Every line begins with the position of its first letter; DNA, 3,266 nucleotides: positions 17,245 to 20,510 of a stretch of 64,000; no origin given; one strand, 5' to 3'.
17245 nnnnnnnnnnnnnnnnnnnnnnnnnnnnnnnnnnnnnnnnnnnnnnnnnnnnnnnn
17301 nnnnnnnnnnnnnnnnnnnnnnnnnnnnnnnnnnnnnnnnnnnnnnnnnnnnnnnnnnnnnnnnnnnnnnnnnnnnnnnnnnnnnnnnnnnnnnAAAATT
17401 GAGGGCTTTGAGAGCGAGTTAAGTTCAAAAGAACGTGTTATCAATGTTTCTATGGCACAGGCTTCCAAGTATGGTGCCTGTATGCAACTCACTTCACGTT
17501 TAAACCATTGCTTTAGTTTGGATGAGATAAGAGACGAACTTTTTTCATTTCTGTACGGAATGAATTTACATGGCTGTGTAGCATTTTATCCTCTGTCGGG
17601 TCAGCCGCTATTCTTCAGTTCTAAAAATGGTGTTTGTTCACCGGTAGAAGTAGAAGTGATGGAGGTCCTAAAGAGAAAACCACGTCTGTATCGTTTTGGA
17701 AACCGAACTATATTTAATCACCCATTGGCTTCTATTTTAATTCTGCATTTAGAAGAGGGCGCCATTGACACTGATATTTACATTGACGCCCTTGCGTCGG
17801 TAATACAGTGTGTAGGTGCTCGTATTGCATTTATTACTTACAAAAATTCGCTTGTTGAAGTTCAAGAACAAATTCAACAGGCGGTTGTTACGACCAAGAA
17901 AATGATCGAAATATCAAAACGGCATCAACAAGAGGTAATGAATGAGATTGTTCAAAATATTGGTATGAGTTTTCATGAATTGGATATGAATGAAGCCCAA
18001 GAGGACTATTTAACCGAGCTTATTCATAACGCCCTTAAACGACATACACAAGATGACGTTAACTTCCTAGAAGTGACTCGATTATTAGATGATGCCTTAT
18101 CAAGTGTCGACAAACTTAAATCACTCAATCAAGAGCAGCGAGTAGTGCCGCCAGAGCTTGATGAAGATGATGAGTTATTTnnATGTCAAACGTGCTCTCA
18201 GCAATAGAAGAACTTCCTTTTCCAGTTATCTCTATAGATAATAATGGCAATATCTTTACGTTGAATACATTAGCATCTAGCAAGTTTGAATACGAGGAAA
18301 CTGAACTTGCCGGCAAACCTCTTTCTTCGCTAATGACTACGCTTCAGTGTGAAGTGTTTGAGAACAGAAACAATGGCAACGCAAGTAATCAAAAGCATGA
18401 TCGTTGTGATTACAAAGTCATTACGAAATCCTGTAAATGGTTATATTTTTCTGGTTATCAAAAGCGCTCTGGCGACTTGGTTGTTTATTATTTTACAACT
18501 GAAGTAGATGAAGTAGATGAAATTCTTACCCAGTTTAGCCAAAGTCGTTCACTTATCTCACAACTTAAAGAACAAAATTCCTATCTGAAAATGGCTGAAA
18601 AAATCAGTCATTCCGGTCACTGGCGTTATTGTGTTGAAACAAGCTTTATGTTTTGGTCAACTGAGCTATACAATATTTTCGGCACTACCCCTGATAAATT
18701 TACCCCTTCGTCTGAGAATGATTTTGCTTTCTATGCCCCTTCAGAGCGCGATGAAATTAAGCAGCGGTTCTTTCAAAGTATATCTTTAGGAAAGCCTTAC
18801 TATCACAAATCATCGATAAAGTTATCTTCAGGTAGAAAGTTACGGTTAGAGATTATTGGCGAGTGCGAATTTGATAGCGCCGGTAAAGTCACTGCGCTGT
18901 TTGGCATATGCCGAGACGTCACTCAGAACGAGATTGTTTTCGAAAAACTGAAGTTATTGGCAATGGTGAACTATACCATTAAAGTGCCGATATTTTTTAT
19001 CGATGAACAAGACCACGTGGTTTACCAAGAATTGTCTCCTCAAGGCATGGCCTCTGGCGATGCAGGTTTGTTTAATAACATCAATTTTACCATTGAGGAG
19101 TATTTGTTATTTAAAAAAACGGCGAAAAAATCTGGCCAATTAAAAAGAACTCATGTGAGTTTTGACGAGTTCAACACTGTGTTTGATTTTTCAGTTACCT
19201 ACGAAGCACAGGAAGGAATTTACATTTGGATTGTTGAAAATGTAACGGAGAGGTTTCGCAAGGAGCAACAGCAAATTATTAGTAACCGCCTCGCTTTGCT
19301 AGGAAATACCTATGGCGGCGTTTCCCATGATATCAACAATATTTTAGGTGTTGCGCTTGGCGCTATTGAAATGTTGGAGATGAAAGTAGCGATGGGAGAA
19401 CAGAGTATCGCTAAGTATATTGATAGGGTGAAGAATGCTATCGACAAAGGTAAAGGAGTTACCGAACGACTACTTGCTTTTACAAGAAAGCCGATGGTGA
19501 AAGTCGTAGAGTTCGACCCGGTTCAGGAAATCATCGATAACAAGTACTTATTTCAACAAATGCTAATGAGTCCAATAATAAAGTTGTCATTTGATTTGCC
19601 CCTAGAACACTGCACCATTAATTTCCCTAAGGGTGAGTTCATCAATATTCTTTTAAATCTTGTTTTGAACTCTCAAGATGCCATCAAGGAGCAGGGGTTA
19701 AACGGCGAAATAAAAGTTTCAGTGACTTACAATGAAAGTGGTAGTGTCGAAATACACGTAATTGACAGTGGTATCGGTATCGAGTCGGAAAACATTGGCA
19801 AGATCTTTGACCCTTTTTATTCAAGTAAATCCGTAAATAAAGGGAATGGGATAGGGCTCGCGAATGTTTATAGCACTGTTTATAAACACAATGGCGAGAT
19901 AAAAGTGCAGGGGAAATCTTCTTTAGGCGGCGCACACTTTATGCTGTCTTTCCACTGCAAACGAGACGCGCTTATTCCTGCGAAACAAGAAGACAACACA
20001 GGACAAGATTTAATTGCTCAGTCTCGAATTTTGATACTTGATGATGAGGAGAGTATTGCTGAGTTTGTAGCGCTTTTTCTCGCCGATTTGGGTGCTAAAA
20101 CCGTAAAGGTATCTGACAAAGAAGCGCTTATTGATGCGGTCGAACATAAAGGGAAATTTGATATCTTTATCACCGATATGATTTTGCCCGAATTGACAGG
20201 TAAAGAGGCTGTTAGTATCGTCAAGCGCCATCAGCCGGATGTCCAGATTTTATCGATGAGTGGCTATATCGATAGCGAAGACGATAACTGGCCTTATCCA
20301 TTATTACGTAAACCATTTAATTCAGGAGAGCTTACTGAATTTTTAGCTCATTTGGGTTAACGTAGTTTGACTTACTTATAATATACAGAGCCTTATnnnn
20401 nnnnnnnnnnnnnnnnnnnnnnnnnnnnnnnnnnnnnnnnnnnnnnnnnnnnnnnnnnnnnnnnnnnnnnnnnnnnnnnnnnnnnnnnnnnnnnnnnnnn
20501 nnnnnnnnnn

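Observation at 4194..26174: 22-kb integrated F7 chemosensory / partner-switch / phosphorelay / c-di-GMP cluster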

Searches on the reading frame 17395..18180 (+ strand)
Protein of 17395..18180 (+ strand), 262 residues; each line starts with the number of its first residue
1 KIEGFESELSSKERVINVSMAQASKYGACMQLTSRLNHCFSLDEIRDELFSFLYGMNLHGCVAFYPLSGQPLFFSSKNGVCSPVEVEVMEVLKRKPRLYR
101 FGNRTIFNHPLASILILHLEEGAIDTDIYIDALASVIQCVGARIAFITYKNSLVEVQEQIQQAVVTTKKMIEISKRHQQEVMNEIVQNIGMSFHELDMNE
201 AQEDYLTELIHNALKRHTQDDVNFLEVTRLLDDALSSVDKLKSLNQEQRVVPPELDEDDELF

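Call 63: search_protein_representatives(protein=window:17395-18180:+)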
Query: 262 residues. Proteins with E-value up to 0.001 (for the whole library): 415; up to 1e-10: 115; up to 1e-30: 8. The best 150 are listed.
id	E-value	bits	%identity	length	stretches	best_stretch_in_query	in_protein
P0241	5.2e-118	409.2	69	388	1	1-262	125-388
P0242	4.5e-61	222.8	44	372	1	2-246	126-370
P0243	1.7e-60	220.9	39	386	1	3-259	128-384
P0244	2.0e-50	187.9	35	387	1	2-246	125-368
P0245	9.5e-50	185.7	74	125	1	56-171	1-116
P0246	1.6e-36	142.4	35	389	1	5-242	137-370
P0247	2.5e-34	135.3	31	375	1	10-254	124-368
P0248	7.2e-34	133.7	31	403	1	8-262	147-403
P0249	1.2e-30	123.2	64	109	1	157-262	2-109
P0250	3.7e-30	121.6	30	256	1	7-262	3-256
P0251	2.7e-29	118.7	30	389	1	14-235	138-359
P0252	1.2e-28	116.7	29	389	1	13-256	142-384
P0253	2.6e-28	115.6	25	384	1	8-248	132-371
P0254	3.8e-28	115.0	27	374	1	4-226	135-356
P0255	8.4e-28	113.9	28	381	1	9-239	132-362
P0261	6.8e-24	101.1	31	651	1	13-262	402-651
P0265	7.4e-23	97.7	32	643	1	10-262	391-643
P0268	4.8e-22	95.0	28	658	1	7-242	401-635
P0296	7.7e-18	81.3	25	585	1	16-262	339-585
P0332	3.0e-13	66.2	27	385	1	11-225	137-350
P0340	1.1e-12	64.4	26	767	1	18-217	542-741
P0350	2.2e-11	60.1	25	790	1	2-262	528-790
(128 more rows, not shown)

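Call 65: search_protein_families(library=pfam, proteins=[P0261, P0265, P0268, P0296, P0350, P0340, P0244, P0251, P0253, P0250], max_evalue=0.001)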
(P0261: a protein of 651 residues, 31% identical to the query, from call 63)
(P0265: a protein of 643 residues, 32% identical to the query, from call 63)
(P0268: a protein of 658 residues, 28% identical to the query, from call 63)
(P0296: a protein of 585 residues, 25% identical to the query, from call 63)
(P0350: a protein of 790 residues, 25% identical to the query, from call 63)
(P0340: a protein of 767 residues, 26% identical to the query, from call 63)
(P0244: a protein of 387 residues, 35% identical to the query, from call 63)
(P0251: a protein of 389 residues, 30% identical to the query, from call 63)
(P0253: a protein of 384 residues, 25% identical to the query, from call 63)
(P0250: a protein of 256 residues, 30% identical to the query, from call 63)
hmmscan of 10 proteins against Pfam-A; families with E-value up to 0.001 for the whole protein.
P0261 (651 aa): 1 family
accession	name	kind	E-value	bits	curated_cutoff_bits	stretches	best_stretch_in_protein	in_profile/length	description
PF00563.25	EAL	-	8.7e-31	107.5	31.3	1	18-249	6-236/236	EAL domain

P0265 (643 aa): 1 family
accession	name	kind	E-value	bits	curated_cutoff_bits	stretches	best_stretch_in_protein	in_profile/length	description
PF00563.25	EAL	-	1.4e-35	123.2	31.3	1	10-237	8-234/236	EAL domain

P0268 (658 aa): 2 families
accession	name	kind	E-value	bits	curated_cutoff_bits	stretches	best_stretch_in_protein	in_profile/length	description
PF00563.25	EAL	-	2.9e-18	66.5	31.3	1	15-250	3-236/236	EAL domain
PF00072.30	Response_reg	-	1.9e-17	63.9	30.2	1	276-386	1-110/111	Response regulator receiver domain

P0296 (585 aa): 1 family
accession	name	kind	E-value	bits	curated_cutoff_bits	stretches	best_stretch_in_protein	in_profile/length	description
PF00563.25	EAL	-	1.9e-21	77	31.3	1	1-182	51-236/236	EAL domain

P0350 (790 aa): 2 families
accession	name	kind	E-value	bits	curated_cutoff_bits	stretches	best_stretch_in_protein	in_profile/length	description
PF00563.25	EAL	-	3.5e-57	193.9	31.3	1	145-378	2-236/236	EAL domain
PF00072.30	Response_reg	-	1.4e-09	38.5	30.2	1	7-101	1-94/111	Response regulator receiver domain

P0340 (767 aa): 2 families
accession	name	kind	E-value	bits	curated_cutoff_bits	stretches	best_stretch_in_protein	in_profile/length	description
PF00563.25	EAL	-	9.9e-71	238.3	31.3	1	147-379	3-236/236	EAL domain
PF00072.30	Response_reg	-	1e-38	132.4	30.2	2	408-516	1-110/111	Response regulator receiver domain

P0244 (387 aa): 1 family
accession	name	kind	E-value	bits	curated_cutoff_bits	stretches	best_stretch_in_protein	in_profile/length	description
PF00072.30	Response_reg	-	9e-17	61.7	30.2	1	7-115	2-110/111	Response regulator receiver domain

P0251 (389 aa): 0 families

P0253 (384 aa): 1 family
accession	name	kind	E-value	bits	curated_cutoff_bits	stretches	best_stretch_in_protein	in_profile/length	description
PF00072.30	Response_reg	-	7.4e-15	55.5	30.2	1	6-116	1-110/111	Response regulator receiver domain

P0250 (256 aa): 0 families

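Call 69: find_encoding_contigs(protein=P0244, flank=10000, max_places=1)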
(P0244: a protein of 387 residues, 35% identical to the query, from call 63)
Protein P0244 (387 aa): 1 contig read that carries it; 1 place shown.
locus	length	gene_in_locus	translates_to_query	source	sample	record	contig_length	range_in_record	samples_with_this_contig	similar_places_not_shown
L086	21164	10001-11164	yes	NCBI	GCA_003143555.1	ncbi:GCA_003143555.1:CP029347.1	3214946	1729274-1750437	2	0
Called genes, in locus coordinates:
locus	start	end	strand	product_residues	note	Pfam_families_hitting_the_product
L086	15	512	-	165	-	PF01584:CheW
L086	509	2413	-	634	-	PF01627:Hpt, PF02895:H-kinase_dim, PF02518:HATPase_c, PF01584:CheW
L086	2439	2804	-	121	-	PF00072:Response_reg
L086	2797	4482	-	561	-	PF00072:Response_reg (weak), PF07228:SpoIIE, PF13581:HATPase_c_2 (faint)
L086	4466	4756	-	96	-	PF01740:STAS, PF13466:STAS_2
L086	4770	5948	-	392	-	PF00015:MCPsignal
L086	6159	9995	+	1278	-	PF08448:PAS_4, PF00989:PAS, PF13426:PAS_9, PF00989:PAS, PF13426:PAS_9, PF24820:Diguanyl_cycl_sensor, PF00512:HisKA, PF02518:HATPase_c, +5 more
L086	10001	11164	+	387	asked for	PF00072:Response_reg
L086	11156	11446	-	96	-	-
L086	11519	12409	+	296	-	PF01545:Cation_efflux, PF16916:ZT_dimer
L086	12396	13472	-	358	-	PF01734:Patatin (weak)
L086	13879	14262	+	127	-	PF13840:ACT_7, PF22468:ACT_9 (faint)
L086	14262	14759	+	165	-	PF00358:PTS_EIIA_1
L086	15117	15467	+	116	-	PF03960:ArsC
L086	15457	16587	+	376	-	PF01546:Peptidase_M20, PF07687:M20_dimer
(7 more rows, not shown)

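Call 71: find_encoding_contigs(protein=P0332, flank=10000, max_places=1)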
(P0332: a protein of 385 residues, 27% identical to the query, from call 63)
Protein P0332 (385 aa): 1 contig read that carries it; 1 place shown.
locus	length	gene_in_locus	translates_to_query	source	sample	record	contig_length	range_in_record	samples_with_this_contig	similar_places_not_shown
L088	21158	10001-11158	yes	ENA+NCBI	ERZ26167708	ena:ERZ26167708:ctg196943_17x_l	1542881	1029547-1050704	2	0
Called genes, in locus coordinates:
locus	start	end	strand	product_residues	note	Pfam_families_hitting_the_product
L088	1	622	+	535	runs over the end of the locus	PF00999:Na_H_Exchanger, PF02254:TrkA_N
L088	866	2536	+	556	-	PF13522:GATase_6, PF13537:GATase_7, PF12481:DUF3700, PF00733:Asn_synthase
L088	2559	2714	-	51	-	-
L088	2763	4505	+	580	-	PF01019:G_glu_transpept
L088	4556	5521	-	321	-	PF00365:PFK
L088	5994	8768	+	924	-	PF00989:PAS (faint), PF08448:PAS_4 (faint), PF13185:GAF_2 (weak), PF08447:PAS_3, PF13426:PAS_9, PF08447:PAS_3 (weak), PF02518:HATPase_c, PF00072:Response_reg, +2 more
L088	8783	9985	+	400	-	PF00072:Response_reg, PF00563:EAL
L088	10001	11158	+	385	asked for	PF00072:Response_reg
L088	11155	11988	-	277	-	-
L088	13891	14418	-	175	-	PF01066:CDP-OH_P_transf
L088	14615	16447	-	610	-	PF01541:GIY-YIG, PF27096:UvrC_M, PF02151:UVR, PF00633:HHH (faint), PF22920:UvrC_RNaseH, PF08459:UvrC_RNaseH_dom, PF14520:HHH_5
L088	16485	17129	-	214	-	PF00072:Response_reg, PF08281:Sigma70_r4_2 (faint), PF00196:GerE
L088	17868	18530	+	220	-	PF01027:Bax1-I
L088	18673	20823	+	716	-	PF12805:FUSC-like, PF13515:FUSC_2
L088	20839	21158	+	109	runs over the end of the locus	PF04358:DsrC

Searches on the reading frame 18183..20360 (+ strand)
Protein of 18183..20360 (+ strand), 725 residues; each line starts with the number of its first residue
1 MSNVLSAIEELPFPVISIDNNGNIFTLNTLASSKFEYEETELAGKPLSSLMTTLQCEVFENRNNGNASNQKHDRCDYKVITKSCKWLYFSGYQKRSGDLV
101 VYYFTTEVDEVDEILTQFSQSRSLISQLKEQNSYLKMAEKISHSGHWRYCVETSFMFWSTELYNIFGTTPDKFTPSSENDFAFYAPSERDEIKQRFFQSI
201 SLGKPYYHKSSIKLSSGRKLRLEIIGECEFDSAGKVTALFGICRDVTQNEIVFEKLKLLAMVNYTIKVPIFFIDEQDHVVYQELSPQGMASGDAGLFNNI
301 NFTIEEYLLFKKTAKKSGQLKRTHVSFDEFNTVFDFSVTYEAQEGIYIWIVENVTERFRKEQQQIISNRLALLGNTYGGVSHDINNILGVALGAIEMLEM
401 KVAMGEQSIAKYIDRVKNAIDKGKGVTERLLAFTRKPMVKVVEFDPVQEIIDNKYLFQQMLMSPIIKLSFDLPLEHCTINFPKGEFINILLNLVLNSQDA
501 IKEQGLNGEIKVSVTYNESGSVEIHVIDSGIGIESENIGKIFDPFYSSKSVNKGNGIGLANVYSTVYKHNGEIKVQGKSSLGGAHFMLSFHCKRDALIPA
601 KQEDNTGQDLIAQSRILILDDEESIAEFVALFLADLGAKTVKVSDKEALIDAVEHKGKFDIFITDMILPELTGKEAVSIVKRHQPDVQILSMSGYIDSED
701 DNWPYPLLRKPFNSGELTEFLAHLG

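Call 4: search_protein_families(library=pfam, proteins=[window:18183-20360:+])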
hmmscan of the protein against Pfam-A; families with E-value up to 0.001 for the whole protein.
window:18183-20360:+ (725 aa): 6 families
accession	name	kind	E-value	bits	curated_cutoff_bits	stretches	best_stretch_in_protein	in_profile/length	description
PF02518.31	HATPase_c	-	4e-17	63.1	26.4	1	488-590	8-107/111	Histidine kinase-, DNA gyrase B-, and HSP90-like ATPase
PF00072.30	Response_reg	-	3e-11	43.9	30.2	1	616-700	1-84/111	Response regulator receiver domain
PF00989.32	PAS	-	8.5e-06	26.2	22.6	1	7-53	6-52/113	PAS fold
PF00512.31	HisKA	-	2.4e-05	24.7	26.9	1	379-436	8-63/66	His Kinase A (phospho-acceptor) domain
PF08447.18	PAS_3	-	0.00022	21.9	25.6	1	156-242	2-88/89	PAS fold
PF08448.16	PAS_4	-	0.00044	20.9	23.1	0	9-56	2-49/110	PAS fold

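Call 31: search_protein_families(library=ncbifam, proteins=[window:18183-20360:+], max_evalue=0.01)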
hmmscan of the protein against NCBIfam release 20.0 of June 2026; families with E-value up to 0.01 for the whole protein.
window:18183-20360:+ (725 aa): 108 families (the best 25 are shown)
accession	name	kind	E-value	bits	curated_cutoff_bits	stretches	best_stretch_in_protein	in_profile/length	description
NF046026.1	HisKinCckACaul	equivalog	3.5e-47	160.9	1000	1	340-699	270-645/678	cell cycle histidine kinase CckA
NF010076.0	PRK13557.1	subfamily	1.5e-44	152.4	631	1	353-714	143-522/540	histidine kinase famiy protein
NF008468.0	PRK11360.1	equivalog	2.8e-40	138.3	646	1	348-593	371-609/616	two-component system sensor histidine kinase AtoS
NF046020.1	HisKinCckABruc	equivalog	1.8e-37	128.7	1000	1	332-698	441-835/868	cell cycle histidine kinase CckA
NF010411.0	PRK13837.1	equivalog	3.1e-34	118.1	647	1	366-721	443-808/828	two-component system VirA-like sensor kinase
NF052574.1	HisKinEspCMyxo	equivalog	2.1e-31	108.9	1200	1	353-687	397-738/785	serine histidine kinase EspC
NF052573.1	HisKinEspAMyxo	equivalog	2e-29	102.2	1400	1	348-687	359-705/755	serine histidine kinase EspA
NF007688.0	PRK10364.1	equivalog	1.4e-23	83.4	479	1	367-589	234-448/460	two-component system sensor histidine kinase ZraS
NF047466.1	hybrid_RR_LvrB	exception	3.7e-23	82.3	500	1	355-578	134-363/377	hybrid histidine kinase/response regulator LvrB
NF047497.1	HK_LIC_12097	equivalog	1e-22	80.4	500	1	339-590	114-364/367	LIC_12097 family sensor histidine kinase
NF008302.0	PRK11091.1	equivalog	1.2e-20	73.4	838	1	487-686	400-597/779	aerobic respiration two-component sensor histidine kinase ArcB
TIGR02956.1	TMAO_torS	equivalog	2.1e-19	69.2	676.5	1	466-675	559-762/967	TMAO reductase system sensor histidine kinase/response regulator TorS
NF041947.1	LuxQ_Vibrio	equivalog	1.2e-18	66.4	1200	1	454-682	555-790/843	quorum-sensing autoinducer 2 sensor kinase/phosphatase LuxQ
NF041777.1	sens_FixL_Rhizob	equivalog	2.6e-18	66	850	1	466-590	359-479/485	sensor protein FixL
NF047874.1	MASE3_PAS_HK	subfamily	4.8e-18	65.3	560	1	462-593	496-626/655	MASE3 domain-containing sensor histidine kinase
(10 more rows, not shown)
